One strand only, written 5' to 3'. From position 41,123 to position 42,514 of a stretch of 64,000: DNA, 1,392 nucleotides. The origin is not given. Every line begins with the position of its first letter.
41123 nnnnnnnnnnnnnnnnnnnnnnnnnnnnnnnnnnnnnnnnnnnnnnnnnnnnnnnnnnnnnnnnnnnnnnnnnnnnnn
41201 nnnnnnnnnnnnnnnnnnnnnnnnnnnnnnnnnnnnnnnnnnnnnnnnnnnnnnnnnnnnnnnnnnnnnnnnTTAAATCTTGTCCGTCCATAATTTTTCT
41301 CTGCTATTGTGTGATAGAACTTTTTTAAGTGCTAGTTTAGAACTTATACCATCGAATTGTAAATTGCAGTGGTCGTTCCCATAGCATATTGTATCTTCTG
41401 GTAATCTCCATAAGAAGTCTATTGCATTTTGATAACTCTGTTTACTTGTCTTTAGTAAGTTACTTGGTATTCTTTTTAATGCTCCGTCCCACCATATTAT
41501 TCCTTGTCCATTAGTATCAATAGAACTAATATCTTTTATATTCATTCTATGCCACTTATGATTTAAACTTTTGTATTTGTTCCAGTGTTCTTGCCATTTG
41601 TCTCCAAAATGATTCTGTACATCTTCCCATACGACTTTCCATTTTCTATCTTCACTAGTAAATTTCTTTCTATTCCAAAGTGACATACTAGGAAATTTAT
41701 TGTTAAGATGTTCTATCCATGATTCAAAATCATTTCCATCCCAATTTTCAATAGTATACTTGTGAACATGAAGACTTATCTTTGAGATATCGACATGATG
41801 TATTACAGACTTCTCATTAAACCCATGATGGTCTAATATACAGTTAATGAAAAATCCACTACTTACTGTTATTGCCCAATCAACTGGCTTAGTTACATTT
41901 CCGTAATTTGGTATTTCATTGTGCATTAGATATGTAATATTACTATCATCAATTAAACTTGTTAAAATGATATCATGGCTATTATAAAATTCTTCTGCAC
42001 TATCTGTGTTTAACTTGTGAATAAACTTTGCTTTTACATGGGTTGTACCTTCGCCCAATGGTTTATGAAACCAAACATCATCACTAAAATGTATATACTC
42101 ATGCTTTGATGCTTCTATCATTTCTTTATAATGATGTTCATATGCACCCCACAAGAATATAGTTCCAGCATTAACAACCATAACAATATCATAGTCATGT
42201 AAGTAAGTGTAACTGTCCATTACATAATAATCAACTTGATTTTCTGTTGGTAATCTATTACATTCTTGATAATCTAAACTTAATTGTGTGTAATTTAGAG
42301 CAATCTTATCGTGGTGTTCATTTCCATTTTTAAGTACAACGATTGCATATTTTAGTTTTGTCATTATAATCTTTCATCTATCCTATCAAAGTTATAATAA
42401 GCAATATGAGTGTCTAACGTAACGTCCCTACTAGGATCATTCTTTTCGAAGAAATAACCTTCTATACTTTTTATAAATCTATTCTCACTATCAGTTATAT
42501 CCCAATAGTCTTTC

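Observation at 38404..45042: Minus-strand 6.6-kb operon of modification-type enzymes with no recognisable pathway assignment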

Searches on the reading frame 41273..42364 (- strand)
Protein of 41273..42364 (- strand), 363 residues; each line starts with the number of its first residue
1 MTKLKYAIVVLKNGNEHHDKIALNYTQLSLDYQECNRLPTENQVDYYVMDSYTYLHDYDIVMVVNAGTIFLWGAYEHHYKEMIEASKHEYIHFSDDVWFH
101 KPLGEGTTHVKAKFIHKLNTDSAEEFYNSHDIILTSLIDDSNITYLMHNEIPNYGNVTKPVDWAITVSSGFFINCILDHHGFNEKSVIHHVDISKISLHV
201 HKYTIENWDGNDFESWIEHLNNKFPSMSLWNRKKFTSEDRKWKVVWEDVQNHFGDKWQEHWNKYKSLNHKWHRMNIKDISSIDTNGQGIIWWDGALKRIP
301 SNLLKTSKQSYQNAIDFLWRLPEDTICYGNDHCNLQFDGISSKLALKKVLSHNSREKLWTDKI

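Call 3: search_protein_families(library=pfam, max_evalue=0.1, proteins=[window:41273-42364:-])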
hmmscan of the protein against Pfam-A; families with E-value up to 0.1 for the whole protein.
window:41273-42364:- (363 aa): 0 families

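Call 7: search_protein_families(library=phrogs, max_evalue=0.01, proteins=[window:41273-42364:-])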
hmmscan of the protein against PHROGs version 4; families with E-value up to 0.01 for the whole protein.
window:41273-42364:- (363 aa): 0 families

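Call 14: search_protein_families(library=ncbifam, max_evalue=0.1, proteins=[window:41273-42364:-])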
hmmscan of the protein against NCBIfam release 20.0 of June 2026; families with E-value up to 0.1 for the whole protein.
window:41273-42364:- (363 aa): 0 families

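Call 18: find_related_loci(query=window:41273-42364:-, collection=viral_contigs, flank=10000)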
Query window:41273-42364:- (363 aa) in viral_contigs; peptide patterns used: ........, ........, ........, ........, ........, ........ (x = any residue, [..] = any of these).
8 stretches matched a pattern; 4 encode a relative of the query (tblastn E <= 1e-3); 4 distinct loci.
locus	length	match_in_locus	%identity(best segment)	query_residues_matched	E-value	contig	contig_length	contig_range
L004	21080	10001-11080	96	4-363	0e+0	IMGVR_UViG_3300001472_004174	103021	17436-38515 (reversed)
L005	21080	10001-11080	96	4-363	0e+0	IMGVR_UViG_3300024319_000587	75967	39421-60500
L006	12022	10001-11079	96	4-363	0e+0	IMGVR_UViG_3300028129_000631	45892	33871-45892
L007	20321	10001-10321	21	165-276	8e-6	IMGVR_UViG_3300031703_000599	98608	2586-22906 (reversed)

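Call 32: find_homologous_proteins(query=window:41273-42364:-, max_evalue=0.001)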
Query window:41273-42364:- (363 aa): 27 proteins with E <= 0.001 among 551 candidates.
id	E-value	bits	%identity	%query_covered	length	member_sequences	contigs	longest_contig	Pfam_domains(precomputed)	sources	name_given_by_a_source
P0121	3.7e-240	814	95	99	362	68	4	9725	-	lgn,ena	-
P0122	2.6e-190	650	75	100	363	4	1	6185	-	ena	-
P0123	2.4e-167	575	66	98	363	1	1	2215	-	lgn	-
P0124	1.1e-147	510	62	98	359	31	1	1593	-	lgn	-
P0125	7.1e-144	497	60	98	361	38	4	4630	-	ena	-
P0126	5.8e-141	488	61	97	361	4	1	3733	-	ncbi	-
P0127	2.5e-118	413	53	97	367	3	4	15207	-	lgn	-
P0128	4.8e-110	386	49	97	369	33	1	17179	-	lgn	-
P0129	7.1e-98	346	46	98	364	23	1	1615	-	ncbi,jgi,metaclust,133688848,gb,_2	metaclust:\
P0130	6.2e-96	340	46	99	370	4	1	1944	-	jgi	jgi:hypothetical protein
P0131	2.1e-93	331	41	98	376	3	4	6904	-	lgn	-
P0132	1.7e-92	328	45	98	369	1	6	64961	-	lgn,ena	-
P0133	5.6e-90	320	47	84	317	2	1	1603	-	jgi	jgi:hypothetical protein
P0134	3.4e-85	304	44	99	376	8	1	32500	-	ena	-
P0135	1.1e-82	296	41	99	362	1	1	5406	-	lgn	-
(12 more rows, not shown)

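Call 35: search_solved_structures(query=A2, max_evalue=10, show_alignments=3)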
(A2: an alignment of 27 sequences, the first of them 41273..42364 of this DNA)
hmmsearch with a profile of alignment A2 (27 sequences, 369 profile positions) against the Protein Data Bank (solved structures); distinct sequences matched with E-value up to 10: 0.

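Call 48: predict_structure(alignment_id=A2)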
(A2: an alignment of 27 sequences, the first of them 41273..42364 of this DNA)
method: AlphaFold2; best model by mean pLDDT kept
length: 363 residues; sequences in the alignment: 27
mean_pLDDT: 88.8   pTM: 0.86
mean pLDDT of the five models: 88.8, 87.8, 87.5, 86.9, 85.6
residues with pLDDT >= 90: 224; 70-90: 116; 50-70: 23; < 50: 0
segments of 3 or more residues with pLDDT < 50: none
pLDDT, mean of each block of 10 residues (from residue 1): 88 96 93 65 89 94 96 87 96 97 96 91 94 77 71 89 86 93 95 88 94 91 82 74 89 95 96 88 92 79 91 92 92 85 95 89 60
secondary structure, 60 per line:
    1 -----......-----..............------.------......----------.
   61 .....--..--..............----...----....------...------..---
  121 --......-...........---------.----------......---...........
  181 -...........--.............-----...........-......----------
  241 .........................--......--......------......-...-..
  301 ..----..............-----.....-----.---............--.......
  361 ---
elements in order: E6-11 H17-30 E44-49 E60-65 H72-85 E90-92 E97-100 E107-109 H123-128 H130-140 E161-166 H170-180 E182-192 H195-207 H213-223 H225-230 H241-265 E268-273 H276-281 E288-293 H299-302 H307-320 E326-330 H342-351 H354-358
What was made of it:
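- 41273..42364 (-): g5, 363 aa: N-terminal alpha/beta domain plus C-terminal class-I SAM-methyltransferase fold. AF2 model pLDDT 88.8 (call 48).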

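Call 50: fold_search(model_id=the predicted structure, library=pdb)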
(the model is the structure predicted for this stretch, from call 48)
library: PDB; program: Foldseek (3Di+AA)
matches with E <= 10: 1027; with E <= 0.001: 2
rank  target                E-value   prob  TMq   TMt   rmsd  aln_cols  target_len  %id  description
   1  6chh_C                5.1e-04  0.99  0.26  0.36  14.2       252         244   12  Structure of human NNMT in complex with bisubstrate inhibitor MS2756 (released 2018-06-13)
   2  6chh_D                8.7e-04  0.99  0.26  0.37  10.3       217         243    9  Structure of human NNMT in complex with bisubstrate inhibitor MS2756 (released 2018-06-13)
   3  6chh_A                1.0e-03  0.99  0.26  0.34  10.2       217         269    9  Structure of human NNMT in complex with bisubstrate inhibitor MS2756 (released 2018-06-13)
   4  3rod_A                1.4e-03  0.98  0.28  0.37  12.9       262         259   11  Methyltransferase (released 2011-09-07)
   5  7nbq_B                1.4e-03  0.97  0.26  0.34  14.7       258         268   10  Co-crystal structure of Human Nicotinamide N-methyltransferase (NNMT) with the tricyclic inhibitor (4) (released 2021-03-17)
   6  21ln_A                1.5e-03  0.98  0.27  0.36  14.5       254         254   10  Crystal structure of compound 2 bound to human Nicotinamide N-methyltransferase (released 2026-03-11)
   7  7nbj_A                1.9e-03  0.96  0.26  0.33  14.3       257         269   10  Co-crystal structure of Human Nicotinamide N-methyltransferase (NNMT) with the bisubstrate-like inhibitor (1) (released 2021-03-17)
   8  6orr_A                2.1e-03  0.97  0.26  0.33  12.1       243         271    9  Co-crystal structure of human NicotinamideN-Methyltransferase (NNMT) in complex with High-Affinity Alkynyl Bisubstrate (released 2019-10-23)
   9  2iip_C                2.1e-03  0.96  0.26  0.35  13.1       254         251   10  Human Nicotinamide N-methyltransferase (released 2006-10-10)
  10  7ble_B                2.2e-03  0.98  0.26  0.34  10.4       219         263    9  Co-crystal structure of Human Nicotinamide N-methyltransferase (NNMT) with the tricyclic inhibitor (3) (released 2021-03-17)
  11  6orr_C                2.4e-03  0.95  0.26  0.33  14.8       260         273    9  Co-crystal structure of human NicotinamideN-Methyltransferase (NNMT) in complex with High-Affinity Alkynyl Bisubstrate (released 2019-10-23)
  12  7sok_C                2.5e-03  0.98  0.26  0.34   8.6       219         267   10  Structure of Nicotinamide N-Methyltransferase (NNMT) in complex with inhibitor II329 (released 2022-11-02)
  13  7wmt                  2.7e-03  0.97  0.26  0.38  11.9       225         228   12  Crystal structure of small molecule 13 bound to human Nicotinamide N-methyltransferase (released 2022-08-31)
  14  1o9h                  2.7e-03  0.97  0.23  0.32  10.8       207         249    8  rRNA methyltransferase aviRa from Streptomyces viridochromogenes at 2.4A (released 2003-05-16)
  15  7rkl_A                2.8e-03  0.96  0.26  0.33  12.1       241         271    9  Structure of Nicotinamide N-Methyltransferase (NNMT) in complex with II399 (P1 space group) (released 2022-07-20)
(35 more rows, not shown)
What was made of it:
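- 41273..42364 (-): Foldseek best matches are NNMT/PNMT, E 5e-4, prob 0.99 (call 50).
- On Class I SAM-dependent methyltransferases: Foldseek finds NNMT, PNMT and AviRa, prob 0.97-0.99, E 5e-4 (call 50).
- The g5 fold is closest to small-molecule N-methyltransferases (call 50).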
